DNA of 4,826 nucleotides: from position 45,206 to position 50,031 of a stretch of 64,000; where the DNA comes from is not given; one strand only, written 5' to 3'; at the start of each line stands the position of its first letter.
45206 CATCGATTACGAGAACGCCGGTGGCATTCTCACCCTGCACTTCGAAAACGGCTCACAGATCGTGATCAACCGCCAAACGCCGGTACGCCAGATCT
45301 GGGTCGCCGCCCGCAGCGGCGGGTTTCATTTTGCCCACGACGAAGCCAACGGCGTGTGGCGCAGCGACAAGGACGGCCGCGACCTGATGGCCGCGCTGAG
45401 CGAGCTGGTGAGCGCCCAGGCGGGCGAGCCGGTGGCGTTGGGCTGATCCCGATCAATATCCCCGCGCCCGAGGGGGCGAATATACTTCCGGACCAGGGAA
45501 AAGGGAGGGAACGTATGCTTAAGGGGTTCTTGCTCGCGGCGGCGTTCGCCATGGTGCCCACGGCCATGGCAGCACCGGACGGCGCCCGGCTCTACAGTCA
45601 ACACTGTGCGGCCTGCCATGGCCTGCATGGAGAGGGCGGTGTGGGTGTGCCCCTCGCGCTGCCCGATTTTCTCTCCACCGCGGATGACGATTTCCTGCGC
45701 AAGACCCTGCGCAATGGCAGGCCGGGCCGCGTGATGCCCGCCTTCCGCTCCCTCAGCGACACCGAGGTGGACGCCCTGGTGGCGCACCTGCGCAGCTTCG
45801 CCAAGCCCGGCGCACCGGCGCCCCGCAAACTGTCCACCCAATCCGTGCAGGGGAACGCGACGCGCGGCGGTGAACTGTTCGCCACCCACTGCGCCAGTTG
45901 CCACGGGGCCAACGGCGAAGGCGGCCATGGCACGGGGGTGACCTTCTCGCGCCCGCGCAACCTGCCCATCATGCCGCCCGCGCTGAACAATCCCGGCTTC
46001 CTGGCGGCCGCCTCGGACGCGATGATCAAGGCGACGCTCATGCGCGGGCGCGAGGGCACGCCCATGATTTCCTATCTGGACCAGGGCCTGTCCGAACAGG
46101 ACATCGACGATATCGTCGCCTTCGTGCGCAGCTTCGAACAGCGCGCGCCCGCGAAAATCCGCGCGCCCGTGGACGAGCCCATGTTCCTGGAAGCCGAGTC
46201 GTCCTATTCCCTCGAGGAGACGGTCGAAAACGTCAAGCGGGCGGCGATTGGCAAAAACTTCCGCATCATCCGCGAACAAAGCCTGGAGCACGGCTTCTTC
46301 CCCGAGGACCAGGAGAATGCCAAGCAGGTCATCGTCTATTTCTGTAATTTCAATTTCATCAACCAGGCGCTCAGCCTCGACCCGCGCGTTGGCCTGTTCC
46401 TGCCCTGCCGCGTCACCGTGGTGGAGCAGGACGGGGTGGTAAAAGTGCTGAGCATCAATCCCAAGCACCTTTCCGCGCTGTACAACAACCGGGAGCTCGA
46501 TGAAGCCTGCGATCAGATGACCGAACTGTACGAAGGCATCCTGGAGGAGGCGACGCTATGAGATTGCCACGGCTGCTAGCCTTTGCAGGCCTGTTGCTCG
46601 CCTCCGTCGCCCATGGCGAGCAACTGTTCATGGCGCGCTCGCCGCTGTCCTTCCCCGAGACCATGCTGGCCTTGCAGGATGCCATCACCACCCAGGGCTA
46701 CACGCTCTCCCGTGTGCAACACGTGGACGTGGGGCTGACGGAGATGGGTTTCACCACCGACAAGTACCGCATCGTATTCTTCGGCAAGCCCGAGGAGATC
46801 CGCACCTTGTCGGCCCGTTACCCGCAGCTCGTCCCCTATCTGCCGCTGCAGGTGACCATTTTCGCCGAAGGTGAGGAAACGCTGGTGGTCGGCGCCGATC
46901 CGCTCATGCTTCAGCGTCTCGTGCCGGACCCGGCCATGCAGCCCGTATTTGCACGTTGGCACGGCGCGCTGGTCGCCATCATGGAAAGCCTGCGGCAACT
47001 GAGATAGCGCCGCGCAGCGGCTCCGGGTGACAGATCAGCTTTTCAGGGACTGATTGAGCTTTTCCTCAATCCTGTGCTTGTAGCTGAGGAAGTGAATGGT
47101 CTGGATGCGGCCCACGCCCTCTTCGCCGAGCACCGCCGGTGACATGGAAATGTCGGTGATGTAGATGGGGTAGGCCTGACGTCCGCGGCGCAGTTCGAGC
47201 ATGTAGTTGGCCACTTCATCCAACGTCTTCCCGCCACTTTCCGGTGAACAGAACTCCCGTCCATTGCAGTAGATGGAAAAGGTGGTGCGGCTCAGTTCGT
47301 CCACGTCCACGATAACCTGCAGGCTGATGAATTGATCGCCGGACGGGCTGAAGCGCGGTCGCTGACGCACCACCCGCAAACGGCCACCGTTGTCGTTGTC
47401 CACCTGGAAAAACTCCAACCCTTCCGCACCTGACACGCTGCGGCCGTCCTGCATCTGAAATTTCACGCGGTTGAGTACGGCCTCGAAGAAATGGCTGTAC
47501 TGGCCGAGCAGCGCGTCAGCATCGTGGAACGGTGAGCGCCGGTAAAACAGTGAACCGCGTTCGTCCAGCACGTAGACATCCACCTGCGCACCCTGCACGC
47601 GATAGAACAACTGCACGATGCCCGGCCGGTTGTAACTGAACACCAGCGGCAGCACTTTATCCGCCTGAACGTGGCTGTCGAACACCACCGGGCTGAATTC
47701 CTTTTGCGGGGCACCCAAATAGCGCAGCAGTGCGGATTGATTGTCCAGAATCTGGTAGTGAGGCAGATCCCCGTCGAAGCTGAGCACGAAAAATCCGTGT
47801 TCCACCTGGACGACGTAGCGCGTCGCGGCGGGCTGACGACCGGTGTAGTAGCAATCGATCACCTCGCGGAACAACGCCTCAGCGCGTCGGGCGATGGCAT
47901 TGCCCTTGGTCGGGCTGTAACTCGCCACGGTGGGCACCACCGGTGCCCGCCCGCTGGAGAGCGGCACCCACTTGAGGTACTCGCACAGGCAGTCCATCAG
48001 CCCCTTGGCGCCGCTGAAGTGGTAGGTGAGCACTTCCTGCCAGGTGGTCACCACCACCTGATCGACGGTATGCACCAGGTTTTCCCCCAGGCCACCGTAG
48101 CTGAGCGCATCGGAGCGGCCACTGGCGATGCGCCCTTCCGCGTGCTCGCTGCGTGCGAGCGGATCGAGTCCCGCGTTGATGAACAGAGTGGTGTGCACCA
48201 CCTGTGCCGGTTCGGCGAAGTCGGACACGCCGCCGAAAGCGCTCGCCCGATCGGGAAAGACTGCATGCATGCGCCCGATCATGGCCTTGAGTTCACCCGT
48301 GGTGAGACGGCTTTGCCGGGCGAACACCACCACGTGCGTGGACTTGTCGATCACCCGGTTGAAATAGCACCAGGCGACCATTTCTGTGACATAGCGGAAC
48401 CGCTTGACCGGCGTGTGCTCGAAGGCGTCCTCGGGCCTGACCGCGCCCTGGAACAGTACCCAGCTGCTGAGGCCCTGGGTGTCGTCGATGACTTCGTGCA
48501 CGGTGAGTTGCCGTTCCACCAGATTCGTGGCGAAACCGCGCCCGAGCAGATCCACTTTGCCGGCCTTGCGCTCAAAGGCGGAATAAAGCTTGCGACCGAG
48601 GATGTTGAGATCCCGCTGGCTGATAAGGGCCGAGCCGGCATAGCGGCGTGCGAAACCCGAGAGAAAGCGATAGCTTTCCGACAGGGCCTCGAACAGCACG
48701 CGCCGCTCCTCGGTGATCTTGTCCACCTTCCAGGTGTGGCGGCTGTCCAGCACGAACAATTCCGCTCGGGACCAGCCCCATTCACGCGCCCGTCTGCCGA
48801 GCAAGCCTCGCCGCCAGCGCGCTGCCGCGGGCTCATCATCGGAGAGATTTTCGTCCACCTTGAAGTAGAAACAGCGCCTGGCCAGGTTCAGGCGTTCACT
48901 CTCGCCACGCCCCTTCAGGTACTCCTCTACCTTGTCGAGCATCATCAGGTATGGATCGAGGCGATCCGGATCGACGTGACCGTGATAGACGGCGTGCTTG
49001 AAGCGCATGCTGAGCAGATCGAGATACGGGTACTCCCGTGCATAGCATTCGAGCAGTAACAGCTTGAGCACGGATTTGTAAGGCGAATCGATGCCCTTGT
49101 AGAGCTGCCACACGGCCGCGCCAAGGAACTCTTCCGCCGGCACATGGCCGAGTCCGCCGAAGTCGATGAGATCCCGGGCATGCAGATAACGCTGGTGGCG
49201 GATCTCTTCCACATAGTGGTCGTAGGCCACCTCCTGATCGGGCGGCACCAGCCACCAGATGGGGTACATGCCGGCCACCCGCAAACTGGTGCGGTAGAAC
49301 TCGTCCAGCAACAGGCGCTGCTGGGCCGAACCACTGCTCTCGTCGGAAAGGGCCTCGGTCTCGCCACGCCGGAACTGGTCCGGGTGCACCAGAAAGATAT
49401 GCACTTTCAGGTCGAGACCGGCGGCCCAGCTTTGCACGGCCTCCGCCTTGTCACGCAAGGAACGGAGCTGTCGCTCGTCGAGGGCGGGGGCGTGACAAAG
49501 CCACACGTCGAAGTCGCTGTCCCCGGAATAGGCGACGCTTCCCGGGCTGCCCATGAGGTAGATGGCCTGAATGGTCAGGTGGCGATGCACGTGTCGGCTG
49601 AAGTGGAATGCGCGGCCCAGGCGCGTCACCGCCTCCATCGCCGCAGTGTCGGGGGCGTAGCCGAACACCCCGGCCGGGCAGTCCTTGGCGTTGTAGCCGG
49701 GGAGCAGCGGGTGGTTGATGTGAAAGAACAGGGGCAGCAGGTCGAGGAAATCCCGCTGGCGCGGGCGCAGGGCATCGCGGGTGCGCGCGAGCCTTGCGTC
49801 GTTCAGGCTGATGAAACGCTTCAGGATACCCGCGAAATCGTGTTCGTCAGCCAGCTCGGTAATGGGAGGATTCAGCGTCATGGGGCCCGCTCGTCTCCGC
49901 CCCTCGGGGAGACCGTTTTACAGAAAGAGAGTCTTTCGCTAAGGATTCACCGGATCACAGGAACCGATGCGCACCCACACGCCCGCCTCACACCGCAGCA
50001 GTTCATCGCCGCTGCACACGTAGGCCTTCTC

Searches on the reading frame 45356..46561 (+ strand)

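Call 42: search_protein_families(library=pfam, proteins=[window:45356-46561:+], max_evalue=0.0001)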
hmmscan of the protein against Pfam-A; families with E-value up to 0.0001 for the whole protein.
window:45356-46561:+ (401 aa): 3 families
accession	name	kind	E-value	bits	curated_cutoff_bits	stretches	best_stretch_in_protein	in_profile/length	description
PF13442.11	Cytochrome_CBB3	-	3.2e-26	91.9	27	2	73-145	3-68/68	Cytochrome C oxidase, cbb3-type, subunit III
PF00034.26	Cytochrom_C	-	1.1e-23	84.8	21.3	2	169-259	2-88/90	Cytochrome c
PF03625.19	DUF302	-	2.6e-11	43.6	23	1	323-369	17-63/63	Domain of unknown function DUF302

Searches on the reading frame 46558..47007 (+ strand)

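Call 42: search_protein_families(library=pfam, proteins=[window:46558-47007:+], max_evalue=0.0001)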
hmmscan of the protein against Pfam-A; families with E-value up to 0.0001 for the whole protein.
window:46558-47007:+ (149 aa): 1 family
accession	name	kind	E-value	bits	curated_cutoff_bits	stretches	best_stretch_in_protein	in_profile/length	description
PF03625.19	DUF302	-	5.9e-05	23.3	23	1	60-115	7-63/63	Domain of unknown function DUF302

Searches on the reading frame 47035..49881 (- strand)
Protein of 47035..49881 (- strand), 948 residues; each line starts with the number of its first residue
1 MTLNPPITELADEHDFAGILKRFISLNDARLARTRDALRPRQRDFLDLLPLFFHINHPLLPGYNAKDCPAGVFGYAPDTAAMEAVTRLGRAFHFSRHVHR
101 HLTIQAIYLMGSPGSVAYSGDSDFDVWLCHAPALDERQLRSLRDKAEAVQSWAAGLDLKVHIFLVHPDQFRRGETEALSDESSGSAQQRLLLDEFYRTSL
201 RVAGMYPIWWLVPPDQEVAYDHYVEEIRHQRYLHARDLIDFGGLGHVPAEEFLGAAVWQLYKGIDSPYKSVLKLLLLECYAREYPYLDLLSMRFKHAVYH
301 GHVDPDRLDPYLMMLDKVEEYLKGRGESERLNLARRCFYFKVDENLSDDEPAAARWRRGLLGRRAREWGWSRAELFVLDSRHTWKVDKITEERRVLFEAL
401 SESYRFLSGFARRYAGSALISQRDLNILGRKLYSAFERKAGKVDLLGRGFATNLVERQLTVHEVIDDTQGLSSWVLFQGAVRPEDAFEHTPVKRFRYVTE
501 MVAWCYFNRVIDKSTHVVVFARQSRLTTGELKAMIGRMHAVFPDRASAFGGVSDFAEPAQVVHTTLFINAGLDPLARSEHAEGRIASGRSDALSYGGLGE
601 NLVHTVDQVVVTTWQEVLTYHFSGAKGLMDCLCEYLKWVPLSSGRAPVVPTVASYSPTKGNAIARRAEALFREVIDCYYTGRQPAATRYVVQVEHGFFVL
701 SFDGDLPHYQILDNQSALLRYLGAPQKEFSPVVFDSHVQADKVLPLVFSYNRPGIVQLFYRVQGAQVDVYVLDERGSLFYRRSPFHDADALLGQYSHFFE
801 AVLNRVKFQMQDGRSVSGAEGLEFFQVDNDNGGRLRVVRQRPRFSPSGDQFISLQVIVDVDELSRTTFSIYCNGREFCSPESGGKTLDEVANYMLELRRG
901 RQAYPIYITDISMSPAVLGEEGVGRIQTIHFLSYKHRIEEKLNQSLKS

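Call 42: search_protein_families(library=pfam, proteins=[window:47035-49881:-], max_evalue=0.0001)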
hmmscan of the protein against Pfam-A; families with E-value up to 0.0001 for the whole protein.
window:47035-49881:- (948 aa): 2 families
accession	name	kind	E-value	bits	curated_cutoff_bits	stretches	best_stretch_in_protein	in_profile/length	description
PF01295.23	Adenylate_cycl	-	2.8e-132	442.7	27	1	237-809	1-572/601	Adenylate cyclase, class-I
PF12633.13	Adenyl_cycl_N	-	3.3e-64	217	27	1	19-210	5-199/199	Adenylate cyclase NT domain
